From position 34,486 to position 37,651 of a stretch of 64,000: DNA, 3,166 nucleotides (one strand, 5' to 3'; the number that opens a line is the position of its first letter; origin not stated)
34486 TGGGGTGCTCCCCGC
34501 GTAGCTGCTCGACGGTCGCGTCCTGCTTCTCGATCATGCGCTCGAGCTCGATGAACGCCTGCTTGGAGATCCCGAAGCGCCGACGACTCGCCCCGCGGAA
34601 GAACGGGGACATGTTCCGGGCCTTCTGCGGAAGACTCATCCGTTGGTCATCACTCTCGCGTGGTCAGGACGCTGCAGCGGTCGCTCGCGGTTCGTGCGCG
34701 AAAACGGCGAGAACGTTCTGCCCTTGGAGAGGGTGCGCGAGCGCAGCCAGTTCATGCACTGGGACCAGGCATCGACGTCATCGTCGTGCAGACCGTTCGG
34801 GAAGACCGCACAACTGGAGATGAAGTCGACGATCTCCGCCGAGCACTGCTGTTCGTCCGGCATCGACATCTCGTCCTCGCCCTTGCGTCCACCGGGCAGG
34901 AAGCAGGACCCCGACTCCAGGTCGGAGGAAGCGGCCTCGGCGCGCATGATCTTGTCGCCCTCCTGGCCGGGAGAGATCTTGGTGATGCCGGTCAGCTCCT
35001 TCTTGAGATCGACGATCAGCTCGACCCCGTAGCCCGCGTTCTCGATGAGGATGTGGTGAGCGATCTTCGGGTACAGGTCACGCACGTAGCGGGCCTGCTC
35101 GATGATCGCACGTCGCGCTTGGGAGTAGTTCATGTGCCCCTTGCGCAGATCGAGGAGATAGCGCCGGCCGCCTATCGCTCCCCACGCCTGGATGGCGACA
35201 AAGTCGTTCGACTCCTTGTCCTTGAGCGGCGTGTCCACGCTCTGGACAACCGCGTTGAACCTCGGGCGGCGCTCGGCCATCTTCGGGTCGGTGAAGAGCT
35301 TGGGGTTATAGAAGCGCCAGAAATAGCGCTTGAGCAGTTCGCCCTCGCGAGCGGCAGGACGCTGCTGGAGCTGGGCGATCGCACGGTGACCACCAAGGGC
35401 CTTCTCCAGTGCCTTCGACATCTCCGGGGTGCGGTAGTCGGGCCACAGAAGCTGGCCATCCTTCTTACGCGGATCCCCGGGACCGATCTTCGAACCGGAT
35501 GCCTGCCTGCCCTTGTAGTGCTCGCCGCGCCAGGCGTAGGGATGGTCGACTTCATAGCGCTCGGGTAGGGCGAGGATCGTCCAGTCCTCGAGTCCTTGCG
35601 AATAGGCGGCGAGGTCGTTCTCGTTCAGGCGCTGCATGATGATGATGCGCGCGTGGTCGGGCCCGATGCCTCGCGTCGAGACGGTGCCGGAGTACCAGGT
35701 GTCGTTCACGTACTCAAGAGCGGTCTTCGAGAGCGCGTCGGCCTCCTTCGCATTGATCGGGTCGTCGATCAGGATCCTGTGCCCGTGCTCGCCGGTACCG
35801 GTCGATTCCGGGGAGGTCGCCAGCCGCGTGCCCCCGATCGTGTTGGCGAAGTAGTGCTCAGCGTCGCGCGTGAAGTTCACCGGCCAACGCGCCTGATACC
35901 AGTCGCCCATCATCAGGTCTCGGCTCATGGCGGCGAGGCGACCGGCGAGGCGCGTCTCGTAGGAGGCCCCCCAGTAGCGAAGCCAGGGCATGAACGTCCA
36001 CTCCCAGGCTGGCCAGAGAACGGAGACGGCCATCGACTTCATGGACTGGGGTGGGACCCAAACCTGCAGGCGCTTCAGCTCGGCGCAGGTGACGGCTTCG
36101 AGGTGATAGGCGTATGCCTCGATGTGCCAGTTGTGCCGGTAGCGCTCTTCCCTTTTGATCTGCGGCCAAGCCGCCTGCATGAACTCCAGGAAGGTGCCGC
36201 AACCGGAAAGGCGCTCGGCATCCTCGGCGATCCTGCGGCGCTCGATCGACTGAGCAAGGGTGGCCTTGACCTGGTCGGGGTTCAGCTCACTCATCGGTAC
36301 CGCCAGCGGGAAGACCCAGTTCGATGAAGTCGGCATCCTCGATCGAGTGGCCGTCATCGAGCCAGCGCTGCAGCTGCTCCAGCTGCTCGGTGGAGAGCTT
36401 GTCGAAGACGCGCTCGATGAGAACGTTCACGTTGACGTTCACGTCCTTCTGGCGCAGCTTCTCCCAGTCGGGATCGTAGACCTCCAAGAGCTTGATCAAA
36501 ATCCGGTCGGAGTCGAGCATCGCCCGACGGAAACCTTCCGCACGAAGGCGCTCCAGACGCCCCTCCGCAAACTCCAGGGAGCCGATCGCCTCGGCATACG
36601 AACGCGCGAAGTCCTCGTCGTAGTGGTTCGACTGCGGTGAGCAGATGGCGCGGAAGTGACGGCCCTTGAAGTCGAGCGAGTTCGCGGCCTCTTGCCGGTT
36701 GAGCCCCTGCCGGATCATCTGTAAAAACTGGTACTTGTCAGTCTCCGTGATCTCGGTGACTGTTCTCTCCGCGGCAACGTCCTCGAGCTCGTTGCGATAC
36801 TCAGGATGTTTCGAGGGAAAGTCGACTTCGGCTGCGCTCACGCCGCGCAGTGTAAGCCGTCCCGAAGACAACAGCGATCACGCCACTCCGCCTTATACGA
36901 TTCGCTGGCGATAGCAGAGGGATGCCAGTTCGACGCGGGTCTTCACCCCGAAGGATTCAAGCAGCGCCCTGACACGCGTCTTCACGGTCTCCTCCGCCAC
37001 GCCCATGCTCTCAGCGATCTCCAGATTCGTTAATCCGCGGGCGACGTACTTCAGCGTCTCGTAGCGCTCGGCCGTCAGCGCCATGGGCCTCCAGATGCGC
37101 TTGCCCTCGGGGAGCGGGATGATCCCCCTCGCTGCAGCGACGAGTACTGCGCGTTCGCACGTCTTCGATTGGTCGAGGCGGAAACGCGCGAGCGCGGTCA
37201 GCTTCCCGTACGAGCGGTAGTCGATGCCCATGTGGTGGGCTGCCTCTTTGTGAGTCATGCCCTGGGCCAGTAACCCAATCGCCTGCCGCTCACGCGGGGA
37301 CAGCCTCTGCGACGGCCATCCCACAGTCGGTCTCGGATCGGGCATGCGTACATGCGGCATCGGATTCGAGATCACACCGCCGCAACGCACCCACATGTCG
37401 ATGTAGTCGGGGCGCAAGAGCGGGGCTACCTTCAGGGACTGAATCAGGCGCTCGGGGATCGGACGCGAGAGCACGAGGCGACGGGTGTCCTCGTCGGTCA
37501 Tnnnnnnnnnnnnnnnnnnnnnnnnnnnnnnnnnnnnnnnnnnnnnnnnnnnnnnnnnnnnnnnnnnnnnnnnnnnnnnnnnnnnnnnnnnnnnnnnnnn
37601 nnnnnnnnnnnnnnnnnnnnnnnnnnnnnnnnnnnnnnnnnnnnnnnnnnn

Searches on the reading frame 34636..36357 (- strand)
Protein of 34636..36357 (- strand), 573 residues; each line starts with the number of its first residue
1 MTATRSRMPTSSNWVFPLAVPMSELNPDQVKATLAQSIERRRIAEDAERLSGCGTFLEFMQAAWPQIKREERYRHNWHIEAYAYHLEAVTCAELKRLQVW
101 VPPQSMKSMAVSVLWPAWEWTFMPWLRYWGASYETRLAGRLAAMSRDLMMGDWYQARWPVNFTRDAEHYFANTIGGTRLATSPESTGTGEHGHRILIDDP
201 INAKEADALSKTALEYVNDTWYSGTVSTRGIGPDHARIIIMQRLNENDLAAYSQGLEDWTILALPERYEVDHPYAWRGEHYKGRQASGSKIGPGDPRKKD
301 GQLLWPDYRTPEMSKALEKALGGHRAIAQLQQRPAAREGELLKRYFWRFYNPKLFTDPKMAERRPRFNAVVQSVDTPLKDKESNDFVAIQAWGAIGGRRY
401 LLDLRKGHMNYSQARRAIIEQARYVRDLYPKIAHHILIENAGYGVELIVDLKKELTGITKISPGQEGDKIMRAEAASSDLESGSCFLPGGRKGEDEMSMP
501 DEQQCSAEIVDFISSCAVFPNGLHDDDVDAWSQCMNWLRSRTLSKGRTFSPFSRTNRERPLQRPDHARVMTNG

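Call 10: search_protein_families(library=pfam, proteins=[window:34636-36357:-])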
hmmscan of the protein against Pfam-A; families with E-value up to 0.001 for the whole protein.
window:34636-36357:- (573 aa): 1 family
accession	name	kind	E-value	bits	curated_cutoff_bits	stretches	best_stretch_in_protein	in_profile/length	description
PF17289.8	Terminase_6C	-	0.00053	20.4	22.6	1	374-534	3-151/155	Terminase RNaseH-like domain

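Call 13: search_dna_similar(query=window:34636-36357:-, collection=phages, mode=protein, max_rows=15)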
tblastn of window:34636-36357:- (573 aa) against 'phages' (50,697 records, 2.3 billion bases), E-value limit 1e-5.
Records with a match: 1574; places in all: 1591; records where one place covers at least 80% of the query: 745.
Best place of each record, by identity: <60% 1574.
By first word of the organism name: Klebsiella 433; Escherichia 284; Microbacterium 99; Gordonia 95; Vibrio 77; Acinetobacter 51; Bacteriophage 44; Helicobacter 39; Shigella 32; Caulobacter 30; and 67 more.
By host as written in the record: - 198; Klebsiella pneumoniae 191; Gordonia terrae 3612 82; Escherichia coli 60; Escherichia coli DSM 12242 43; Microbacterium foliorum NRRL B-24224 34; Escherichia coli K-12 MG1655 33; Helicobacter pylori 30; and 381 more.
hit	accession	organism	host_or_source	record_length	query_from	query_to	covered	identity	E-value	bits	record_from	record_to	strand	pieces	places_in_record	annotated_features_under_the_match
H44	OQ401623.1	Roseobacter phage CRP-901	Roseobacter sp. FZCC0083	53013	55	541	85%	33.2%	2e-62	229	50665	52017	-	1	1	terminase large subunit | terminase small subunit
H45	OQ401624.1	Roseobacter phage CRP-902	Roseobacter sp. FZCC0083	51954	58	541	84%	33.2%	2e-62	229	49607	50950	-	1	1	terminase large subunit | terminase small subunit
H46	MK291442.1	Paracoccus phage vB_PkoS_Pkon1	Paracoccus kondratievae NCIMB 13773T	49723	55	529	83%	33.5%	4e-56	210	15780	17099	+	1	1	terminase large subunit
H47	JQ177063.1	Aeromonas phage vB_AsaM-56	Aeromonas salmonicida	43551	78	538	80%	33.3%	9e-58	215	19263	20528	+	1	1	putative TerL large-subunit terminase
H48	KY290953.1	Aeromonas phage 51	Aeromonas salmonicida HER1108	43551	78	538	80%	33.3%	9e-58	215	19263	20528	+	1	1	terminase large subunit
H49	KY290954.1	Aeromonas phage 56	Aeromonas salmonicida HER1084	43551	78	538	80%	33.3%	9e-58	215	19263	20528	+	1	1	terminase large subunit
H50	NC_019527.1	Aeromonas phage vB_AsaM-56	Aeromonas salmonicida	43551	78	538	80%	33.3%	9e-58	215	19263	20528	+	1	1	terminase large subunit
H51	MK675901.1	Shewanella phage S0112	Shewanella indica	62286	56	535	84%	30.4%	3e-46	181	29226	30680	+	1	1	terminase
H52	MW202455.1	Caudoviricetes sp.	Manatee Spring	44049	55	488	76%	33.3%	1e-52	200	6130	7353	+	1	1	large terminase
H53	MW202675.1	Caudoviricetes sp.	Manatee Spring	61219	55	539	85%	29.6%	3e-48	187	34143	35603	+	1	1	terminase large subunit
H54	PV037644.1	Bacillus phage vB_BcM_CUBc25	Bacillus cereus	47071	73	536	81%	30.7%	8e-33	140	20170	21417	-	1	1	terminase large subunit | hypothetical protein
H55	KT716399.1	Pseudomonas phage POR1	Pseudomonas oryzihabitans J81P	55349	56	529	83%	29.8%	3e-38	157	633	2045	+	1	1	putative large terminase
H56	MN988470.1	Rhizobium phage RHph_TM3_3_9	Rhizobium etli T3_9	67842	53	534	84%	28.7%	6e-37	153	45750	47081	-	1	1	terminase large subunit protein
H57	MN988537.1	Rhizobium phage RHph_TM3_3_10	Rhizobium etli T3_10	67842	53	534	84%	28.7%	6e-37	153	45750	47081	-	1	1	terminase large subunit protein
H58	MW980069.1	Rhizobium phage RHEph19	Rhizobium etli sv. phaseoli N561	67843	53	534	84%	28.7%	6e-37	153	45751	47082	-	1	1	terminase large subunit protein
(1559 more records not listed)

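Call 14: find_related_loci(query=window:34636-36357:-, collection=viral_contigs, flank=10000)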
Query window:34636-36357:- (573 aa) in viral_contigs; peptide patterns used: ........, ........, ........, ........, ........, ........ (x = any residue, [..] = any of these).
11 stretches matched a pattern; 11 encode a relative of the query (tblastn E <= 1e-3); 11 distinct loci.
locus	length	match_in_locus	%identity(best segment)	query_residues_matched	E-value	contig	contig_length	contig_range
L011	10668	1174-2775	58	30-558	0e+0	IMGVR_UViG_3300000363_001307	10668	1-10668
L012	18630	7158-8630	59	54-560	0e+0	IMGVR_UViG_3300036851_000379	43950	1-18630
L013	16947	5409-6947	55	22-552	0e+0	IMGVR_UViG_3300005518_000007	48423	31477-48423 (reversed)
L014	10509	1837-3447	54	9-564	0e+0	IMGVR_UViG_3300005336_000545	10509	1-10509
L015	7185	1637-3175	55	22-552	0e+0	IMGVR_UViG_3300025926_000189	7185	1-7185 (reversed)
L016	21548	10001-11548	57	28-553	0e+0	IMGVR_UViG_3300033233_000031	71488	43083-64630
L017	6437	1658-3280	53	9-563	0e+0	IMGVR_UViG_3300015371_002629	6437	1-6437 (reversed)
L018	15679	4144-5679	55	27-553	2e-178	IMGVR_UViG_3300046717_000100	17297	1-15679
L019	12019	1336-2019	51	335-567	2e-62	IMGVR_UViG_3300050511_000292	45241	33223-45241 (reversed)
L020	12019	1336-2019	51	335-567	2e-62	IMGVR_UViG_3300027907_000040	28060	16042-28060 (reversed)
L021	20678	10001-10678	49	317-538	6e-57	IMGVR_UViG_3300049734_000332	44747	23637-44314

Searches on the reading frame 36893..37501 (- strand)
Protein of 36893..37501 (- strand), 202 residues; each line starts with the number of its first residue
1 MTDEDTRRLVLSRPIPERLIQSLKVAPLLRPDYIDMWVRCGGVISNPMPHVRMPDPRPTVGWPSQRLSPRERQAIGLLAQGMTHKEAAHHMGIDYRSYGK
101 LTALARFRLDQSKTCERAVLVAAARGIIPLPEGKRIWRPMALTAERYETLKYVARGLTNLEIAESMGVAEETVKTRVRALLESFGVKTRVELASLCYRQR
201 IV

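Call 10: search_protein_families(library=pfam, proteins=[window:36893-37501:-])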
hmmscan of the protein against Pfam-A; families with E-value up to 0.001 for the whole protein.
window:36893-37501:- (202 aa): 7 families
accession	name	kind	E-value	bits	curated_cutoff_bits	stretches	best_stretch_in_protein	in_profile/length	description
PF00196.25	GerE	-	7.7e-16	57.9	23.5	1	141-194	2-55/57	Bacterial regulatory proteins, luxR family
PF08281.18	Sigma70_r4_2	-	4.5e-10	39.5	25.7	1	65-106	9-51/54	Sigma-70, region 4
PF13384.12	HTH_23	-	9.1e-08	32.1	24.6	0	144-179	5-39/50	Homeodomain-like domain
PF04545.22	Sigma70_r4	-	3.5e-07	30.1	24.1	0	154-178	18-42/50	Sigma-70, region 4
PF13518.12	HTH_28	-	1.5e-05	25.4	25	0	73-97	4-28/52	Helix-turn-helix domain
PF13542.12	HTH_Tnp_ISL3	-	0.00074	19.4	27.4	0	63-95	8-40/51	Helix-turn-helix domain of transposase family ISL3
PF13412.12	HTH_24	-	0.00099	19.1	21.9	0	156-182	17-43/48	Winged helix-turn-helix DNA-binding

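Call 68: search_solved_structures(query=window:36893-37501:-, max_evalue=0.01)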
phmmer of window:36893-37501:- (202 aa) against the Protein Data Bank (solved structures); distinct sequences matched with E-value up to 0.01: 21.
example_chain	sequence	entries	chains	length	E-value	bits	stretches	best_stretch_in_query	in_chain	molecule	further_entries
8u3b_G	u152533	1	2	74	2.5e-06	30.4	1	142-201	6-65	Nitrate/nitrite response regulator protein NarL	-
1je8_A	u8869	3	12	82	3e-06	30.2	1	142-201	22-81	Nitrate/Nitrite Response Regulator Protein NARL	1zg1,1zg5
1zlk_A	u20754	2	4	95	1e-05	28.4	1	130-194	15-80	Dormancy Survival Regulator | TWO COMPONENT TRANSCRIPTIONAL REGULATORY PROTEIN DEVR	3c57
1a04_A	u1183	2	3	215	2.1e-05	27.4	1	142-201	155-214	NITRATE/NITRITE RESPONSE REGULATOR PROTEIN NARL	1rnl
1zlj_A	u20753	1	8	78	8.7e-05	25.4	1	141-194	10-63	Dormancy Survival Regulator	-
3c3w_A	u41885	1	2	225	0.00051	22.9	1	139-194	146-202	TWO COMPONENT TRANSCRIPTIONAL REGULATORY PROTEIN DEVR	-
4wt0_B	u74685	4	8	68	0.00062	22.6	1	142-198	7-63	Response regulator receiver domain protein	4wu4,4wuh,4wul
4zmr_A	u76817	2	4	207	0.00072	22.4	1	136-196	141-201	Response regulator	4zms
4hye_A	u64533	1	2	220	0.00076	22.3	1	136-196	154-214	Response regulator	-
4wsz_A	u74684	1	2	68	0.00085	22.2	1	142-198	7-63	Response regulator receiver domain protein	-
4yn8_A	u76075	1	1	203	0.0011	21.8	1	135-201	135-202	Response regulator ChrA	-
2rnj_A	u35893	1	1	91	0.0017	21.2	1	138-199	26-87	Response regulator protein vraR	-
7ve4_A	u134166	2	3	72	0.0019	21.1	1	141-199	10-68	DNA-binding response regulator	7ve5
5uxw_A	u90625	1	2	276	0.0031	20.3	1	17-112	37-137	Sensory transduction regulatory protein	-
8a5r_AAA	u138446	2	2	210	0.0045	19.8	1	142-196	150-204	Light-activated DNA-binding protein EL222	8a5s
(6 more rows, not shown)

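Call 69: find_homologous_proteins(query=window:36893-37501:-)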
Query window:36893-37501:- (202 aa): 11 proteins with E <= 0.001 among 1759 candidates.
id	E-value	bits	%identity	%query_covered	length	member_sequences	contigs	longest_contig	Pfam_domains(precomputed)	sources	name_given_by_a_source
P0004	3.5e-129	446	100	100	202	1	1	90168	PF13384.13,PF13518.13,PF00196.26,PF04545.23,PF08281.19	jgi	jgi:DNA-binding NarL/FixJ family response regulator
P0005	7.4e-68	246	60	99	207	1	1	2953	PF13384.13,PF02001.22,PF00196.26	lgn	-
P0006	3.0e-63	231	57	99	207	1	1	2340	PF13384.13,PF13551.13,PF02001.22,PF00196.26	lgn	-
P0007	6.2e-37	145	47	97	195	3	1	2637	PF13384.13,PF13551.13,PF02001.22,PF13518.13,PF00196.26,PF04545.23,PF08281.19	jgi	jgi:DNA-binding CsgD family transcriptional regulator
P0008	3.3e-35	139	44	95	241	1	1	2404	PF13384.13,PF00196.26,PF04545.23,PF08281.19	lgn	-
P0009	9.2e-31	125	45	94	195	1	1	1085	PF13384.13,PF00196.26,PF08281.19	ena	-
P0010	2.0e-29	121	44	97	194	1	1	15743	PF13384.13,PF13551.13,PF00196.26,PF08281.19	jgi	jgi:DNA-binding CsgD family transcriptional regulator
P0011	9.0e-29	118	43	94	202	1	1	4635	PF00196.26,PF08281.19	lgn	-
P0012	2.8e-23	101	36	95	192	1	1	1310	PF13384.13,PF00196.26,PF04545.23,PF08281.19,PF06056.19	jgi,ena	-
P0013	2.2e-4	39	31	90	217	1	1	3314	PF00196.26,PF08281.19,PF00072.31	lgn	-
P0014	4.6e-4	38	45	32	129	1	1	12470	PF00196.26,PF08281.19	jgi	jgi:DNA-binding CsgD family transcriptional regulator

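Call 70: find_encoding_contigs(protein=P0010, flank=10000)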
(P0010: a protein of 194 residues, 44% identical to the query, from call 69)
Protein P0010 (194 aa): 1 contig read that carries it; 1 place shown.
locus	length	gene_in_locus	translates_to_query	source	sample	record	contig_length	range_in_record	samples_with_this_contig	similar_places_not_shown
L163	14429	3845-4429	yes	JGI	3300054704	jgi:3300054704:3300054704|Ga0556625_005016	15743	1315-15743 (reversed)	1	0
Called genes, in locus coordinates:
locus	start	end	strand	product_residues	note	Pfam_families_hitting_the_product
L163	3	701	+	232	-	?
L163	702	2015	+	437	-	-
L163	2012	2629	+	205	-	-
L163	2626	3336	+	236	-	-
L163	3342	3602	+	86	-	-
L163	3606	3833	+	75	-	PF16945:Phage_r1t_holin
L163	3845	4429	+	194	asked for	PF00196:GerE (weak), PF13384:HTH_23 (faint), PF13551:HTH_29 (faint), PF00196:GerE (weak), PF08281:Sigma70_r4_2 (weak)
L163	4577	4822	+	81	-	PF13744:HTH_37 (weak), PF13560:HTH_31, PF12844:HTH_19 (weak), PF01381:HTH_3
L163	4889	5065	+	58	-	-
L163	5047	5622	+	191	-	PF14090:HTH_39 (weak)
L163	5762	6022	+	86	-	-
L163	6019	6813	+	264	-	-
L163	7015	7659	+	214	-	-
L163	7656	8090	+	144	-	-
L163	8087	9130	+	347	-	PF18897:Gp3-like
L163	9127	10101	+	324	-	PF00589:Phage_integrase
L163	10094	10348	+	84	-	-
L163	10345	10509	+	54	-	-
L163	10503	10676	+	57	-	-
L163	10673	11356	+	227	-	-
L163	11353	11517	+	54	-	-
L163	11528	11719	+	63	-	-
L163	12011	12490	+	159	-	-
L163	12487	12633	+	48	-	-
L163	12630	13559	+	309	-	-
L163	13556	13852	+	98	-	-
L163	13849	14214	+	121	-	PF08774:VRR_NUC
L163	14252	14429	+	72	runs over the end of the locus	-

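Call 71: find_encoding_contigs(protein=P0005, flank=10000)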
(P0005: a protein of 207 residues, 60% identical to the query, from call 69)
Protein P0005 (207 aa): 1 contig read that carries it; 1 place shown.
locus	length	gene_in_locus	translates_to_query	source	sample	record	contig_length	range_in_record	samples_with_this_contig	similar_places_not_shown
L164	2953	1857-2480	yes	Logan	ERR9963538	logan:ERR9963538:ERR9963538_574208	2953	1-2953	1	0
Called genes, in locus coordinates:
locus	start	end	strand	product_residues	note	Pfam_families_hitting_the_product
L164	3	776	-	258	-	?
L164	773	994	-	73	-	-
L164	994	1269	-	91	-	-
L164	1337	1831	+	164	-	-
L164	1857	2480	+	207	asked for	PF02001:DUF134 (faint), PF00196:GerE (faint), PF13384:HTH_23 (faint)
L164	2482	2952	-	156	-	?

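Call 72: find_encoding_contigs(protein=P0011, flank=10000)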
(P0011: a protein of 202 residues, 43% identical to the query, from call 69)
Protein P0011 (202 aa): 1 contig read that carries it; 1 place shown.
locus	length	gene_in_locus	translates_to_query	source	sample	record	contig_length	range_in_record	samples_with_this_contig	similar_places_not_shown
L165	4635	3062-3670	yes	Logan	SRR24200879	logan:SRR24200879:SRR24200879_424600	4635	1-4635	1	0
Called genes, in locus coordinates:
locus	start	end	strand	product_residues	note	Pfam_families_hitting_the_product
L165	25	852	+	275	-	-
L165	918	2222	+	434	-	PF13385:Laminin_G_3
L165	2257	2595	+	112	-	-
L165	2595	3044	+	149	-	-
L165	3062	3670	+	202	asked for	PF00196:GerE (weak), PF08281:Sigma70_r4_2 (faint)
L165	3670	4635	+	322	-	?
